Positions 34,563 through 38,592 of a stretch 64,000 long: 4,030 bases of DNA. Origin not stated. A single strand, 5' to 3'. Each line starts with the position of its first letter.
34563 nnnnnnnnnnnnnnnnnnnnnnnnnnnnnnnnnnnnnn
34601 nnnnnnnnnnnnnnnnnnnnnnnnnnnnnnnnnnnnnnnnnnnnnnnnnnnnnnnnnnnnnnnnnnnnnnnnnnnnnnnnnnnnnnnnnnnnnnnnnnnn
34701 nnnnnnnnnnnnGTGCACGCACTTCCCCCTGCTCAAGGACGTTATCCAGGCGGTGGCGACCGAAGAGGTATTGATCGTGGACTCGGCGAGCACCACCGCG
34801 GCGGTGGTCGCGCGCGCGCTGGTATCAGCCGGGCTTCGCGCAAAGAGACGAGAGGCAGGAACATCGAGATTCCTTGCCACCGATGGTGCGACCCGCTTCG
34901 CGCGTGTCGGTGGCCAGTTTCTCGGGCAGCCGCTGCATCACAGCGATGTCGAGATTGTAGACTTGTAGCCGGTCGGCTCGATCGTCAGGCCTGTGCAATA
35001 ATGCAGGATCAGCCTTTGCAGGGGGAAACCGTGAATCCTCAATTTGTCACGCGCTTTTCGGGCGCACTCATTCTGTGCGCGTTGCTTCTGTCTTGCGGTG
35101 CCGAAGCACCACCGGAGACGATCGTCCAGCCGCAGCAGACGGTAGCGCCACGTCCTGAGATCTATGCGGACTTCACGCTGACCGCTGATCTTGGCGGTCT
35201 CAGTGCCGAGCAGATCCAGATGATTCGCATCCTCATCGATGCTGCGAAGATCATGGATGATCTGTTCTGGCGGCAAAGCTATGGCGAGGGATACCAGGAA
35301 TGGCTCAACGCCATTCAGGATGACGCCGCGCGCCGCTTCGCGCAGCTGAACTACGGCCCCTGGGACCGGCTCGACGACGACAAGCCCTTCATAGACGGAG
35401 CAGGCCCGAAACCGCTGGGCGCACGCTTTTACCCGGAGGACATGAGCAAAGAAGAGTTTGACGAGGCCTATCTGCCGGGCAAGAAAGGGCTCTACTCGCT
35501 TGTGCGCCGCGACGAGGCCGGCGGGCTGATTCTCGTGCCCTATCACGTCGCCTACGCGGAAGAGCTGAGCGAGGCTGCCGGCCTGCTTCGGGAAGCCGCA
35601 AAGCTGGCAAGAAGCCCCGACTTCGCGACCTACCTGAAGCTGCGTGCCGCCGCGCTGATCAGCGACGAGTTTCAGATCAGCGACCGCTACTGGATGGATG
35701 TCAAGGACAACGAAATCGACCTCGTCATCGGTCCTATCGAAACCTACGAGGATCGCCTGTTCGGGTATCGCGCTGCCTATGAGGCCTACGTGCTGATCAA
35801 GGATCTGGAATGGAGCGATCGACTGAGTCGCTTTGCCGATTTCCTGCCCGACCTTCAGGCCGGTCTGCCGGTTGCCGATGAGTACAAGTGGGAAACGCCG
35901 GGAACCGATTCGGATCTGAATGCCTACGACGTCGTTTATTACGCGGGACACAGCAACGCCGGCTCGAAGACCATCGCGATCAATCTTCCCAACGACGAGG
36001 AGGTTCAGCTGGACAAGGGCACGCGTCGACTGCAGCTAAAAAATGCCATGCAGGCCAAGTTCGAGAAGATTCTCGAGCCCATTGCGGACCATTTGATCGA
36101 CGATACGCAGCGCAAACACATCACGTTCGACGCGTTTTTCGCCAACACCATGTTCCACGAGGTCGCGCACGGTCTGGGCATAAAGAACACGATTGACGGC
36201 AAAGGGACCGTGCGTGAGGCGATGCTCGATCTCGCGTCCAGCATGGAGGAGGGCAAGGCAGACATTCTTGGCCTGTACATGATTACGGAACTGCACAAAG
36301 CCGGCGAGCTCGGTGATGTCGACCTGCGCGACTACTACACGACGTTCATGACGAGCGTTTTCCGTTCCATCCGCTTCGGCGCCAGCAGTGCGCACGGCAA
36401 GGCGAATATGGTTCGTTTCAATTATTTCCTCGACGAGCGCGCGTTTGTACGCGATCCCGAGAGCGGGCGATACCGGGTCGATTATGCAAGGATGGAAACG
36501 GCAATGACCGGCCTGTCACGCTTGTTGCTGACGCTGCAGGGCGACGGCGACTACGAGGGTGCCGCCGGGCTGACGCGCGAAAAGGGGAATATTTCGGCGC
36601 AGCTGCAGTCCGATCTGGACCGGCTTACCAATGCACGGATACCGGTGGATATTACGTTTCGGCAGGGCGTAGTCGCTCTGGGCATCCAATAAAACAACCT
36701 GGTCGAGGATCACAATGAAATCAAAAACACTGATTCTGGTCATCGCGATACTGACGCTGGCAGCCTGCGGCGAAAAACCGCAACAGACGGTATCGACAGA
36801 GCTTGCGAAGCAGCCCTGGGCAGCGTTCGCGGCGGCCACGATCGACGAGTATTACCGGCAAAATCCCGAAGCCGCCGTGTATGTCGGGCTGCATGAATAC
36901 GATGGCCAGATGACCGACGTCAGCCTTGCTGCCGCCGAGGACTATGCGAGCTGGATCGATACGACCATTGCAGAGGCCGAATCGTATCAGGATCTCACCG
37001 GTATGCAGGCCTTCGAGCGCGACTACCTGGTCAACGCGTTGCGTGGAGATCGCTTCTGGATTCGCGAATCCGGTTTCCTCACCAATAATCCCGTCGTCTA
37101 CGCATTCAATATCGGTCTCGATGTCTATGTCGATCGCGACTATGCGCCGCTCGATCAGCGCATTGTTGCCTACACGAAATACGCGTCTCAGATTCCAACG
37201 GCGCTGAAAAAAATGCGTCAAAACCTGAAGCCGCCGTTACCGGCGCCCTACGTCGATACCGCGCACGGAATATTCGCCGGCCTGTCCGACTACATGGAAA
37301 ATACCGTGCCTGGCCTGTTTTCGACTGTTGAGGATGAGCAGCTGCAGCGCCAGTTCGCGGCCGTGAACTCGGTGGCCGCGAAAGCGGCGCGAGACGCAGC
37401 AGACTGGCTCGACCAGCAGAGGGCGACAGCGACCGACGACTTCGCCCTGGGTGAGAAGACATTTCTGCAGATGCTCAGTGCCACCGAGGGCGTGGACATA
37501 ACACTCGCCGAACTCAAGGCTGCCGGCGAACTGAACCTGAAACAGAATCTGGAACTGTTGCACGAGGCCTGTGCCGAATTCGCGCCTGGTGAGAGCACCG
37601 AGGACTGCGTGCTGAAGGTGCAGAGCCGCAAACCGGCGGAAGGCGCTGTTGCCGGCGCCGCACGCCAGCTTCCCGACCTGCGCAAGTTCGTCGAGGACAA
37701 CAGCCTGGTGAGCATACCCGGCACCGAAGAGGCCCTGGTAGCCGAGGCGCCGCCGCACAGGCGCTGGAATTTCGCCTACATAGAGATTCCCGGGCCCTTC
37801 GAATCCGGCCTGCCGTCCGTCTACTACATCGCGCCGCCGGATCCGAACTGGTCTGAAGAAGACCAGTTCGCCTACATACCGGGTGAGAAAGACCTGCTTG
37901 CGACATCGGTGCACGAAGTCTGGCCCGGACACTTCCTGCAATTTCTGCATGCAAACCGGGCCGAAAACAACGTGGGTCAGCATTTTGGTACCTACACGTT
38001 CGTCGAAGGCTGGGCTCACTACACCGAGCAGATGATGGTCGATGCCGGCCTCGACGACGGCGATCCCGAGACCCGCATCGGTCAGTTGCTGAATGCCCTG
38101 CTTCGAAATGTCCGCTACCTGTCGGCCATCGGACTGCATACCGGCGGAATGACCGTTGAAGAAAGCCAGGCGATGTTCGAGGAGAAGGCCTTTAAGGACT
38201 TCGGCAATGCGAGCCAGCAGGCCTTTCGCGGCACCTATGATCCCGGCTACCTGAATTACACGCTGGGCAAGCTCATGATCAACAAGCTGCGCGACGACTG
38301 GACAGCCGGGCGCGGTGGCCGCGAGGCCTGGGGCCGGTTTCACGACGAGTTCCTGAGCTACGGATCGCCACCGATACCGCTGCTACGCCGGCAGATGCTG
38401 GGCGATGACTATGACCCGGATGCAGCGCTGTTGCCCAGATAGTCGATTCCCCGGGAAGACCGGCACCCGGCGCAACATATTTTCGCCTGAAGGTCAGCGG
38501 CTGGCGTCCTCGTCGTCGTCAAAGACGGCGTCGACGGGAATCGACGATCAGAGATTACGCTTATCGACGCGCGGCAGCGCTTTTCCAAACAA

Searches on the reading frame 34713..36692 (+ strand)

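Call 14: search_protein_families(library=pfam, proteins=[window:34713-36692:+])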
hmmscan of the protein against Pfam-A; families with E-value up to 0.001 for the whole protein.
window:34713-36692:+ (659 aa): 1 family
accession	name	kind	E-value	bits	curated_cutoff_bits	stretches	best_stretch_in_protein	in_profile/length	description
PF03571.21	Peptidase_M49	-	1.8e-15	56.8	21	1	318-489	141-306/548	Peptidase family M49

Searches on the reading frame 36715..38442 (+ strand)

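Call 14: search_protein_families(library=pfam, proteins=[window:36715-38442:+])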
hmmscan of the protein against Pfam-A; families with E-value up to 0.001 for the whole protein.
window:36715-38442:+ (575 aa): 1 family
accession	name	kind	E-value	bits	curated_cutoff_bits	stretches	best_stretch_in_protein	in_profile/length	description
PF05960.17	DUF885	-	6e-77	260.9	32.4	1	51-561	1-532/532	Bacterial protein of unknown function (DUF885)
